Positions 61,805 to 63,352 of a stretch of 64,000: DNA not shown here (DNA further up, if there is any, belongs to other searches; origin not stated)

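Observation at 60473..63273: Candidate novel nucleoside/nucleotide-modifying system: radical SAM::Nudix fusion, SAM methyltransferase and PnuC-type transporter in one tightly coupled operon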

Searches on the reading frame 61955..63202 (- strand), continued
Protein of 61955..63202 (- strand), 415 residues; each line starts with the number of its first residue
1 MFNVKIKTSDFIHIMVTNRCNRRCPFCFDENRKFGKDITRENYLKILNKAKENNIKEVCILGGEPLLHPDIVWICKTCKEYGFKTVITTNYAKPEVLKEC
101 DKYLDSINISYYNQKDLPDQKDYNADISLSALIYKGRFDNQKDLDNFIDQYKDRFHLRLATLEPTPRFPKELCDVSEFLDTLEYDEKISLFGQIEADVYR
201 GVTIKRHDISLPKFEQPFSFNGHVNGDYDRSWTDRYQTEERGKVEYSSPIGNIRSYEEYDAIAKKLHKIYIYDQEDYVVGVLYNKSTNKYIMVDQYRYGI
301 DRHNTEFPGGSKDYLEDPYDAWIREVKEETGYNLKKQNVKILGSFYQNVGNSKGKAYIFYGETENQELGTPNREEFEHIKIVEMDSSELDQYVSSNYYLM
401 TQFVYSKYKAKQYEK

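Call 116: search_protein_families(library=ncbifam, proteins=[L021:2364-3266:+, L021:8735-9940:+, L021:7771-8694:+, L021:4892-5863:+, L021:3337-4014:+, L021:6001-6918:+, L188:5410-5937:-, L016:13023-13556:-], max_evalue=0.001)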
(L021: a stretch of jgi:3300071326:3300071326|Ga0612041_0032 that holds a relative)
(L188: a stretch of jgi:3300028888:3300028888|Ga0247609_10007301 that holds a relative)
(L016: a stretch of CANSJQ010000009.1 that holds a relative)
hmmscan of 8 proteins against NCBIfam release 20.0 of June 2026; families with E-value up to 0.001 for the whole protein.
L021:2364-3266:+ (300 aa): 17 families
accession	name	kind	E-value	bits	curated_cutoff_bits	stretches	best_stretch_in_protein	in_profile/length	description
NF003786.0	PRK05379.1-2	equivalog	7e-15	55.1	397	1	15-147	227-348/354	bifunctional nicotinamide-nucleotide adenylyltransferase/Nudix hydroxylase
NF003788.0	PRK05379.1-5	equivalog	9.3e-15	54.8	354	1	14-147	221-344/351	bifunctional nicotinamide-nucleotide adenylyltransferase/Nudix hydroxylase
NF003787.0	PRK05379.1-4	equivalog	2.9e-14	52.8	449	2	14-148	216-340/346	bifunctional nicotinamide-nucleotide adenylyltransferase/Nudix hydroxylase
NF050029.2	TransRepNtr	equivalog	1.4e-13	50.9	400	2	145-290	7-149/245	ADPR responsive transcriptional repressor NtrR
NF003791.0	PRK05379.2-3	equivalog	4e-11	42.7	409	1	14-134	210-318/340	bifunctional nicotinamide-nucleotide adenylyltransferase/Nudix hydroxylase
NF003785.0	PRK05379.1-1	equivalog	9.8e-11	41.4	418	1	14-66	211-263/347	bifunctional nicotinamide-nucleotide adenylyltransferase/Nudix hydroxylase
NF003790.0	PRK05379.2-2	equivalog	3.7e-09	36.1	403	1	17-62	228-273/354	bifunctional nicotinamide mononucleotide adenylyltransferase/ADP-ribose pyrophosphatase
NF006530.0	PRK08999.1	equivalog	1.4e-07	30.9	245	1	20-65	21-67/315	Nudix family hydrolase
NF011963.0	PRK15434.1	subfamily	1.8e-07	31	146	1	7-63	19-75/159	GDP-mannose mannosyl hydrolase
NF012016.0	PRK15472.1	equivalog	2.9e-07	30.3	95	1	23-130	21-118/141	nucleoside triphosphatase NudI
TIGR02705.1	nudix_YtkD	equivalog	6e-07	29.1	154.4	0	35-74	49-88/156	RNA deprotection pyrophosphohydrolase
TIGR00586.1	mutt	equivalog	3.6e-06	27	97.9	1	21-60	20-61/129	8-oxo-dGTP diphosphatase MutT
NF006961.0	PRK09438.1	equivalog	0.00013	21.4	103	0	15-65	18-66/151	dihydroneopterin triphosphate diphosphatase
NF008044.0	PRK10776.1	equivalog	0.00022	21.1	148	0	29-63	29-63/130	8-oxo-dGTP diphosphatase MutT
NF007834.0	PRK10546.1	equivalog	0.00057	19.7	156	1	24-63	22-62/135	pyrimidine (deoxy)nucleoside triphosphate diphosphatase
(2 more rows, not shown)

L021:8735-9940:+ (401 aa): 12 families
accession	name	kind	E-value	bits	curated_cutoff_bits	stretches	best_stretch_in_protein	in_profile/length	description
NF002243.0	PRK01153.1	subfamily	1.5e-50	171.2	127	2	12-196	1-169/175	nicotinamide-nucleotide adenylyltransferase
TIGR01527.1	arch_NMN_Atrans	equivalog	3.3e-41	140.6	181.2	2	210-335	1-119/167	nicotinamide-nucleotide adenylyltransferase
NF003789.0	PRK05379.2-1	equivalog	4.8e-11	42.2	355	2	15-108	11-97/312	bifunctional nicotinamide mononucleotide adenylyltransferase/ADP-ribose pyrophosphatase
NF003786.0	PRK05379.1-2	equivalog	1.4e-10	40.9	397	1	212-296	18-94/354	bifunctional nicotinamide-nucleotide adenylyltransferase/Nudix hydroxylase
NF003791.0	PRK05379.2-3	equivalog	5.5e-09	35.7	409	1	212-294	9-83/340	bifunctional nicotinamide-nucleotide adenylyltransferase/Nudix hydroxylase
NF003790.0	PRK05379.2-2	equivalog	1.1e-08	34.6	403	1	213-297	24-102/354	bifunctional nicotinamide mononucleotide adenylyltransferase/ADP-ribose pyrophosphatase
NF003788.0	PRK05379.1-5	equivalog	1.4e-07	31.1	354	0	212-296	9-84/351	bifunctional nicotinamide-nucleotide adenylyltransferase/Nudix hydroxylase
TIGR00125.1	cyt_tran_rel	domain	2e-05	24.7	27.7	0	15-70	3-52/65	adenylyltransferase/cytidyltransferase family protein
NF003787.0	PRK05379.1-4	equivalog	9.7e-05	21.5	449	0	212-274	13-69/346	bifunctional nicotinamide-nucleotide adenylyltransferase/Nudix hydroxylase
NF003785.0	PRK05379.1-1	equivalog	0.00017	20.9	418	0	212-292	6-80/347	bifunctional nicotinamide-nucleotide adenylyltransferase/Nudix hydroxylase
NF010365.0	PRK13793.1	equivalog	0.00048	19.8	198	0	212-272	8-62/196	nicotinate-nicotinamide nucleotide adenylyltransferase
TIGR01526.1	nadR_NMN_Atrans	equivalog_domain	0.00081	18.7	341.15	0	13-47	3-37/325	nicotinamide-nucleotide adenylyltransferase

L021:7771-8694:+ (307 aa): 3 families
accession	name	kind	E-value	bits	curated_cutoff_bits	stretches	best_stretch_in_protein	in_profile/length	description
NF002984.0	PRK03708.1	equivalog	5.5e-08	32.5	326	1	67-202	43-177/277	NAD(+) kinase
NF002255.0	PRK01185.1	subfamily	1.3e-06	27.7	304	1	65-215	36-183/271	NAD(+) kinase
NF002521.0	PRK01911.1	equivalog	1.6e-05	24.5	309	1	31-202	12-188/292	NAD kinase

L021:4892-5863:+ (323 aa): 0 families

L021:3337-4014:+ (225 aa): 10 families
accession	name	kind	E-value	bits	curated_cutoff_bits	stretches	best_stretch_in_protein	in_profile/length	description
NF002243.0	PRK01153.1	subfamily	1.5e-24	86.5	127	1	21-193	5-164/175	nicotinamide-nucleotide adenylyltransferase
TIGR01527.1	arch_NMN_Atrans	equivalog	1.4e-19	70.2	181.2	1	21-193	4-163/167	nicotinamide-nucleotide adenylyltransferase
NF003786.0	PRK05379.1-2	equivalog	1.2e-06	28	397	1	18-87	16-78/354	bifunctional nicotinamide-nucleotide adenylyltransferase/Nudix hydroxylase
NF003791.0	PRK05379.2-3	equivalog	4.1e-06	26.2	409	1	21-87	10-69/340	bifunctional nicotinamide-nucleotide adenylyltransferase/Nudix hydroxylase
NF003787.0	PRK05379.1-4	equivalog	4.9e-06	25.7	449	1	12-86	5-72/346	bifunctional nicotinamide-nucleotide adenylyltransferase/Nudix hydroxylase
NF003788.0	PRK05379.1-5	equivalog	8.5e-06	25.3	354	1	20-87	9-69/351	bifunctional nicotinamide-nucleotide adenylyltransferase/Nudix hydroxylase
TIGR00482.1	TIGR00482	equivalog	3.8e-05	23.8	112.45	0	145-188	151-193/194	nicotinate (nicotinamide) nucleotide adenylyltransferase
TIGR00125.1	cyt_tran_rel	domain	5.7e-05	23.2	27.7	1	22-62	5-38/65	adenylyltransferase/cytidyltransferase family protein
NF003789.0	PRK05379.2-1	equivalog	9e-05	21.6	355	0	21-86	12-70/312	bifunctional nicotinamide mononucleotide adenylyltransferase/ADP-ribose pyrophosphatase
NF000839.0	PRK00071.1-1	equivalog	0.00053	20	187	0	150-189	176-215/219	nicotinate-nucleotide adenylyltransferase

L021:6001-6918:+ (305 aa): 6 families
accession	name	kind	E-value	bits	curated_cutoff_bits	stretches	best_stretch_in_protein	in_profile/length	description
TIGR01064.1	pyruv_kin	equivalog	4.6e-18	65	306.4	1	99-282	123-313/476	pyruvate kinase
NF004491.0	PRK05826.1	subfamily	2.8e-17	62.4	432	1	99-282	126-316/477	pyruvate kinase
NF004886.0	PRK06247.1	subfamily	7.2e-13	48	623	1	132-284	158-313/476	pyruvate kinase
NF004978.0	PRK06354.1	subfamily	1.8e-10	40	462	1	132-285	163-323/590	pyruvate kinase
NF006664.0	PRK09206.1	equivalog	2.1e-10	39.8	686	1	111-283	136-315/470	pyruvate kinase PykF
NF011314.0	PRK14725.1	equivalog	0.00061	18.2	642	1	99-223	380-516/614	pyruvate kinase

L188:5410-5937:- (175 aa): 23 families
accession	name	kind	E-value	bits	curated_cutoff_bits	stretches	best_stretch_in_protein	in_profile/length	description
NF001299.0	PRK00241.1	equivalog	2.5e-15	56.7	158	1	2-152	99-240/263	NAD(+) diphosphatase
NF006530.0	PRK08999.1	equivalog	8.6e-14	51.3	245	1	41-118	10-87/315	Nudix family hydrolase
TIGR00586.1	mutt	equivalog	1e-12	48.1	97.9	1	40-127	8-91/129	8-oxo-dGTP diphosphatase MutT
NF003787.0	PRK05379.1-4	equivalog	2.1e-11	43.4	449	1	39-96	209-265/346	bifunctional nicotinamide-nucleotide adenylyltransferase/Nudix hydroxylase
NF003786.0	PRK05379.1-2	equivalog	5.6e-11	42.2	397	1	39-95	219-274/354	bifunctional nicotinamide-nucleotide adenylyltransferase/Nudix hydroxylase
NF003785.0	PRK05379.1-1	equivalog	1.5e-10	40.8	418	1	35-147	201-317/347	bifunctional nicotinamide-nucleotide adenylyltransferase/Nudix hydroxylase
NF007834.0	PRK10546.1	equivalog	1.9e-10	40.6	156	1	44-148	9-107/135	pyrimidine (deoxy)nucleoside triphosphate diphosphatase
NF008044.0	PRK10776.1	equivalog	4.4e-10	39.5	148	1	39-127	6-90/130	8-oxo-dGTP diphosphatase MutT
NF003788.0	PRK05379.1-5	equivalog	3e-09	36.6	354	1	44-94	219-268/351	bifunctional nicotinamide-nucleotide adenylyltransferase/Nudix hydroxylase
TIGR02705.1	nudix_YtkD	equivalog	2.2e-08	33.8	154.4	1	44-109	29-90/156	RNA deprotection pyrophosphohydrolase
NF011963.0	PRK15434.1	subfamily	3.2e-08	33.4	146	1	39-95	18-74/159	GDP-mannose mannosyl hydrolase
NF041652.1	Nud_hyd_Dein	equivalog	3.3e-08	33.9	200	1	38-144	13-121/152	Nudix hydrolase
NF003791.0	PRK05379.2-3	equivalog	8.6e-08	31.7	409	1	34-95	198-258/340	bifunctional nicotinamide-nucleotide adenylyltransferase/Nudix hydroxylase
NF011922.0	PRK15393.1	equivalog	1e-07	31.8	152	1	42-145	42-142/182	NUDIX hydrolase YfcD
NF003790.0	PRK05379.2-2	equivalog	1.9e-07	30.5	403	1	45-95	223-273/354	bifunctional nicotinamide mononucleotide adenylyltransferase/ADP-ribose pyrophosphatase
NF050029.2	TransRepNtr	equivalog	6.5e-05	22.5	400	1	46-162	32-145/245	ADPR responsive transcriptional repressor NtrR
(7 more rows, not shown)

L016:13023-13556:- (177 aa): 5 families
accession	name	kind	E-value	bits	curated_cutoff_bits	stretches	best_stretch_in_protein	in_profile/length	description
NF003039.0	PRK03941.1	equivalog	8.7e-30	103.8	199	1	1-175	1-172/176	NTPase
TIGR00258.1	TIGR00258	equivalog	2.5e-28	99.3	117.1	1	5-173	1-164/168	inosine/xanthosine triphosphatase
NF003459.0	PRK05074.1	equivalog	5.1e-28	98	175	1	1-174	5-172/176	inosine/xanthosine triphosphatase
NF002850.0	PRK03114.1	equivalog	5.6e-16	58.6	199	1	1-160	1-152/169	DUF84 family protein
NF002250.0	PRK01170.1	subfamily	2.4e-15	56.8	489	1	1-174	150-318/322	bifunctional pantetheine-phosphate adenylyltransferase/NTP phosphatase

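Call 118: find_encoding_contigs(protein=P0211, flank=9000, max_places=1)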
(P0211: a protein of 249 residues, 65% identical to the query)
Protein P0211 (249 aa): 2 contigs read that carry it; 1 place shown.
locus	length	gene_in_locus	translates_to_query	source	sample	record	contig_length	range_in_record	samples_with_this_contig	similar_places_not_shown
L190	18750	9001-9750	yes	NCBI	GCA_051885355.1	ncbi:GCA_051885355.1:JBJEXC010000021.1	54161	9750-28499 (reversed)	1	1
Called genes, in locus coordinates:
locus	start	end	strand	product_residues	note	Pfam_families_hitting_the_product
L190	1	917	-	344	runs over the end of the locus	PF00702:Hydrolase (faint), PF13344:Hydrolase_6, PF13242:Hydrolase_like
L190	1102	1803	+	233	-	PF00702:Hydrolase, PF13419:HAD_2 (weak)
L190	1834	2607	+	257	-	PF02348:CTP_transf_3, PF12804:NTP_transf_3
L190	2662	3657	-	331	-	PF04055:Radical_SAM (weak), PF13186:SPASM (weak)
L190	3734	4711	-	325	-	PF00702:Hydrolase, PF13344:Hydrolase_6, PF13242:Hydrolase_like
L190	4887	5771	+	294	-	PF02915:Rubrerythrin (faint), PF01988:VIT1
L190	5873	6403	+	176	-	PF00132:Hexapep (faint), PF25087:GMPPB_C (faint)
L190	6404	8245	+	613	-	PF13522:GATase_6, PF13537:GATase_7, PF01380:SIS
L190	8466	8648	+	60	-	-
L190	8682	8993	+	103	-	-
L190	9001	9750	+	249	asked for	PF04055:Radical_SAM, PF13353:Fer4_12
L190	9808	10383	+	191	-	-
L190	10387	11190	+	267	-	PF00293:NUDIX, PF19368:WHD_AraR (faint), PF21906:WHD_NrtR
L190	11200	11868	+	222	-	-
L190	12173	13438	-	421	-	-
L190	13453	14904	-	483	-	-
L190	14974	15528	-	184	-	PF01195:Pept_tRNA_hydro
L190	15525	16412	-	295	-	-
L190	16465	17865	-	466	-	PF00749:tRNA-synt_1c, PF19269:Anticodon_2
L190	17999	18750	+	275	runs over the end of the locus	PF13505:OMP_b-brl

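Call 123: search_solved_structures(query=L013:6762-7589:+, max_evalue=1)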
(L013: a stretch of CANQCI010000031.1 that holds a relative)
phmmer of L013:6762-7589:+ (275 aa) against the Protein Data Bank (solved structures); distinct sequences matched with E-value up to 1: 1.
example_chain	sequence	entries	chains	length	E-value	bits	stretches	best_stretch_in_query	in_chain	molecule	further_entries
4jup_A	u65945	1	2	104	0.97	12.1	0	18-91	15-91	Caspase recruitment domain-containing protein 11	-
